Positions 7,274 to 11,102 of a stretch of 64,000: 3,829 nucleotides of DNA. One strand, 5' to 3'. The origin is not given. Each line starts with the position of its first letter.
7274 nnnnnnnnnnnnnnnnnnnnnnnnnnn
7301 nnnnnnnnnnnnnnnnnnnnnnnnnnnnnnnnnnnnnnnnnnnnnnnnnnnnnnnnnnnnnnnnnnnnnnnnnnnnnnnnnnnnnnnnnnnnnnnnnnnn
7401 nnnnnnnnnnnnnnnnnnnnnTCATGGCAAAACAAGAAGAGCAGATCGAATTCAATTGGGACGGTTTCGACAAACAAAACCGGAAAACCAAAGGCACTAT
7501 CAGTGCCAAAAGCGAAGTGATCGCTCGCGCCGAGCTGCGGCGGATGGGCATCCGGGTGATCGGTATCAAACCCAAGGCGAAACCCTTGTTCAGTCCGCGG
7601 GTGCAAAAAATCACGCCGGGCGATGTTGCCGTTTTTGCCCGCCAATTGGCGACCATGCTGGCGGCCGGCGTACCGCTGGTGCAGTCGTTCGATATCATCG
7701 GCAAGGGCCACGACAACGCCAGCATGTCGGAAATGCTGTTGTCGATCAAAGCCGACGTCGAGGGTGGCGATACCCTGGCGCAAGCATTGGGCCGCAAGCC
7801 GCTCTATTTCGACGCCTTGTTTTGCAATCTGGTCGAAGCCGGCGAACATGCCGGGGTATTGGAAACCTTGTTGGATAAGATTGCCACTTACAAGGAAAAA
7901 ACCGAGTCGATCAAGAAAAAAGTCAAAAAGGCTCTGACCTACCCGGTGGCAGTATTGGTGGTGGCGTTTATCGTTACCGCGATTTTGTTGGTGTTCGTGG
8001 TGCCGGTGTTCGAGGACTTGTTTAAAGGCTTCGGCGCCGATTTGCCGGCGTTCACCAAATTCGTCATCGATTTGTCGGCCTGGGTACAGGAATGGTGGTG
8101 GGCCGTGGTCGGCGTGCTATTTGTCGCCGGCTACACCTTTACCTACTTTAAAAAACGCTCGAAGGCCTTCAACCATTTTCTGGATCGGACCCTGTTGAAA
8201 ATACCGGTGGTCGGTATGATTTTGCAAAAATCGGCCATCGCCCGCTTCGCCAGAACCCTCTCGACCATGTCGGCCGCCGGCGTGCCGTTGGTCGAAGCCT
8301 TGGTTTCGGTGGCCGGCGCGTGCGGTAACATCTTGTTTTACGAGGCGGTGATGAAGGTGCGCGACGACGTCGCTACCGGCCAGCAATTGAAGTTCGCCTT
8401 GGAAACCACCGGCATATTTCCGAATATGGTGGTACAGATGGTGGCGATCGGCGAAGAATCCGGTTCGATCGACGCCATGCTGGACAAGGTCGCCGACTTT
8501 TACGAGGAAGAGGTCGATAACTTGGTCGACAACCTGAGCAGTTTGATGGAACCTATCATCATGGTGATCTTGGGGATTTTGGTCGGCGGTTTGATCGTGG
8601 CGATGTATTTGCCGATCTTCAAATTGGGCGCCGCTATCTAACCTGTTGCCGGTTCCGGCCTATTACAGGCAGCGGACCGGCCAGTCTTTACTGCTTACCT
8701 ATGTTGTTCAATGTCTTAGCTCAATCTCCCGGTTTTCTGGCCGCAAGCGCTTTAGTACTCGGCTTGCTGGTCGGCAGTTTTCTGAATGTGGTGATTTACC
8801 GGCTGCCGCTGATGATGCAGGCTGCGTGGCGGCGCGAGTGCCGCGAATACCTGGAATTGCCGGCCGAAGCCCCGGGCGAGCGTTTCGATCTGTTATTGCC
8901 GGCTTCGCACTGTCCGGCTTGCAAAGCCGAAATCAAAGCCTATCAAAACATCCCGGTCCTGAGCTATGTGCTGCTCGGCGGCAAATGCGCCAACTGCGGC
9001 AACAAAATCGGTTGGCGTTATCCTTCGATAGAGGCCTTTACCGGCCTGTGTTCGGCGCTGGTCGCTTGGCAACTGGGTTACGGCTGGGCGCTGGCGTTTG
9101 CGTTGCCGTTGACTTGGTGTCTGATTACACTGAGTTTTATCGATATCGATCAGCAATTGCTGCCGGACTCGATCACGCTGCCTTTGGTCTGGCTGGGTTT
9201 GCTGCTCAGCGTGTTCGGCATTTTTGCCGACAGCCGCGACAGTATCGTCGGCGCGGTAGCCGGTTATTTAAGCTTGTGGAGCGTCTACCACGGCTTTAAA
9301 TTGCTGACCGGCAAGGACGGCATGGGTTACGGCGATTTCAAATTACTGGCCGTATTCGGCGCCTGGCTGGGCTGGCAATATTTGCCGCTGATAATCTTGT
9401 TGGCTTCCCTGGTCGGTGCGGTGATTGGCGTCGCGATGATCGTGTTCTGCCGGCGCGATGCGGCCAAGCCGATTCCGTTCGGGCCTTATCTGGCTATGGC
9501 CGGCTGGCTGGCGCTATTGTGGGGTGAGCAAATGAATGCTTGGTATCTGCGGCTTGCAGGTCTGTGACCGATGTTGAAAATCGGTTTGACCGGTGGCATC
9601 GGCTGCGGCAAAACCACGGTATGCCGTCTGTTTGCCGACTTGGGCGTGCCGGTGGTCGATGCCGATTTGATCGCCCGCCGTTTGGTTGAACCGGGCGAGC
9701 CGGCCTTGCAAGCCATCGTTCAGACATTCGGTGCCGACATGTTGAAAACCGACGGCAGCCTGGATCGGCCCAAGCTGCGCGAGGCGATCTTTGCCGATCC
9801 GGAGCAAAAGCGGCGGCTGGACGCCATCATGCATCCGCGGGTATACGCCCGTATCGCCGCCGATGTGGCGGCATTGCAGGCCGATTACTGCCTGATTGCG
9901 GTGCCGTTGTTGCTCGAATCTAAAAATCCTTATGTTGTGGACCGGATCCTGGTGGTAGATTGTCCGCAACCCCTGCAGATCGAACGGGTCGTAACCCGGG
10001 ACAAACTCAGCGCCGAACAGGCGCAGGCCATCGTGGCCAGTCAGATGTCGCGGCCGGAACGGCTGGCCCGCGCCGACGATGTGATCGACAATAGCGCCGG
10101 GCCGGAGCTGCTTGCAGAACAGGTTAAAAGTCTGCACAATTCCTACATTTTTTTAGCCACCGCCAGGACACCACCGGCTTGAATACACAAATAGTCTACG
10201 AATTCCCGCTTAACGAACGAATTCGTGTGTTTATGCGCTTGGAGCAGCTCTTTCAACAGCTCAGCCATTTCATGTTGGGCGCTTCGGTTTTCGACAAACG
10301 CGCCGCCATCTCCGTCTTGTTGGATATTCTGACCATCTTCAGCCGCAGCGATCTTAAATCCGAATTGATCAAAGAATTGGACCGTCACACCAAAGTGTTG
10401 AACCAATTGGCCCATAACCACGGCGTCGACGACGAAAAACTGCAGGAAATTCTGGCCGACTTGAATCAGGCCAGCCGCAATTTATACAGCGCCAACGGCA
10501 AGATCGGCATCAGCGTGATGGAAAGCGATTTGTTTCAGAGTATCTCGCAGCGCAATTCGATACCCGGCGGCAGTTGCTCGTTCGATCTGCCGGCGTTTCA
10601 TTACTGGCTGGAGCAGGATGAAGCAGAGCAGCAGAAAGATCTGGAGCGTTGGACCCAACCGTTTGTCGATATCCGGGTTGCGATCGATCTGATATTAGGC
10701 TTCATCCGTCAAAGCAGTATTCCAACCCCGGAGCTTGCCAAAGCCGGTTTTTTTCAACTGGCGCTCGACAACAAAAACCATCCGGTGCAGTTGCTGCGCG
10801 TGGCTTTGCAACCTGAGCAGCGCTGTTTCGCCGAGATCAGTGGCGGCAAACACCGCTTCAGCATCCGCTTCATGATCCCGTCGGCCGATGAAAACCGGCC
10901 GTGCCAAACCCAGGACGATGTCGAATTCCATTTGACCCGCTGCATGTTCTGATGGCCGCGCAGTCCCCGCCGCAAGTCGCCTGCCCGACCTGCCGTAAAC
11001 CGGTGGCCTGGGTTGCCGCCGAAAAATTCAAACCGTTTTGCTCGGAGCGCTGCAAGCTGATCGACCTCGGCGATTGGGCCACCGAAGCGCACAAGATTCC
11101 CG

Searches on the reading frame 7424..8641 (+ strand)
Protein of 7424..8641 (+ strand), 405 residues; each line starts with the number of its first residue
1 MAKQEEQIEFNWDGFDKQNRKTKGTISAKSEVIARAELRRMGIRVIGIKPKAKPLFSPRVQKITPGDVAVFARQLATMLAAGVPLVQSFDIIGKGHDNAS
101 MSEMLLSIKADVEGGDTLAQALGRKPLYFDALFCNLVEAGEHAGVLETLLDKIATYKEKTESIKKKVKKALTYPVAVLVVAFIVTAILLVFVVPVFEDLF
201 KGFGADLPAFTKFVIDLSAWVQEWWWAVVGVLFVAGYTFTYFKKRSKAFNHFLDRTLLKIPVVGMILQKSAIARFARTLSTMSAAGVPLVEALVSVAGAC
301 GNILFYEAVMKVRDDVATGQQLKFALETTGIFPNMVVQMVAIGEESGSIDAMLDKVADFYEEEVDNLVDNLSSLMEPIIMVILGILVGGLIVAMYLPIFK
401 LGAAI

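Call 30: search_protein_families(library=pfam, proteins=[window:7424-8641:+], max_evalue=0.00001)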
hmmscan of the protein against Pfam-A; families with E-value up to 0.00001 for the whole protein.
window:7424-8641:+ (405 aa): 1 family
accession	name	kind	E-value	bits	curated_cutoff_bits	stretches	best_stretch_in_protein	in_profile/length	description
PF00482.28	T2SSF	-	1.4e-66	222.6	25.2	2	275-397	1-125/125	Type II secretion system (T2SS), protein F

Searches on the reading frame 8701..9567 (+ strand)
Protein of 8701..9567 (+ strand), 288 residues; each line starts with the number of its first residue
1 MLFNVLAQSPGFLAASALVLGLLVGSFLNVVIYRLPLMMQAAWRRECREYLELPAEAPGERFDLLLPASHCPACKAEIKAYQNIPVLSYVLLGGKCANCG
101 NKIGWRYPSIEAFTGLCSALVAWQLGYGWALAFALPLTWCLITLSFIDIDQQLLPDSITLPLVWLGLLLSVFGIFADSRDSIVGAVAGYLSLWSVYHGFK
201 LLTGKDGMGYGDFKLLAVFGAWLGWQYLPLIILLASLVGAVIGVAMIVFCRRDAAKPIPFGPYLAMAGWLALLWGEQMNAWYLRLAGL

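Call 30: search_protein_families(library=pfam, proteins=[window:8701-9567:+], max_evalue=0.00001)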
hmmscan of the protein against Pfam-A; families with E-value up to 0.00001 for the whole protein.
window:8701-9567:+ (288 aa): 2 families
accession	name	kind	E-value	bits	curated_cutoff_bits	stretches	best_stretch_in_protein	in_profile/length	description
PF06750.18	A24_N_bact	-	1.5e-31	108.8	23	1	19-124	1-83/84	Bacterial Peptidase A24 N-terminal domain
PF01478.23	Peptidase_A24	-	4.8e-28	98.1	26.5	1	137-244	3-104/104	Type IV leader peptidase family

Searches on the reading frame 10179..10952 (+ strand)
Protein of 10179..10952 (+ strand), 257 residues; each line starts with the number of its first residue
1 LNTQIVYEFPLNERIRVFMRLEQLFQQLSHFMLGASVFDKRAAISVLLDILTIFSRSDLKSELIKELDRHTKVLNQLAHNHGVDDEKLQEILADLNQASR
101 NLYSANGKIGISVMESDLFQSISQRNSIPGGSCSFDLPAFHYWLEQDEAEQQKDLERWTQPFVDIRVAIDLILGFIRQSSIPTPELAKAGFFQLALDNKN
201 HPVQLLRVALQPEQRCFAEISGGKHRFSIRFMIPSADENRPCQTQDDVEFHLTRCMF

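Call 30: search_protein_families(library=pfam, proteins=[window:10179-10952:+], max_evalue=0.00001)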
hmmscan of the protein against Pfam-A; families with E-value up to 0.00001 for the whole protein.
window:10179-10952:+ (257 aa): 1 family
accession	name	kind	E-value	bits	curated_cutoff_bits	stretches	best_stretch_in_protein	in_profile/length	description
PF07072.16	ZapD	-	4.3e-76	255.8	27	1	19-230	1-210/210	Cell division protein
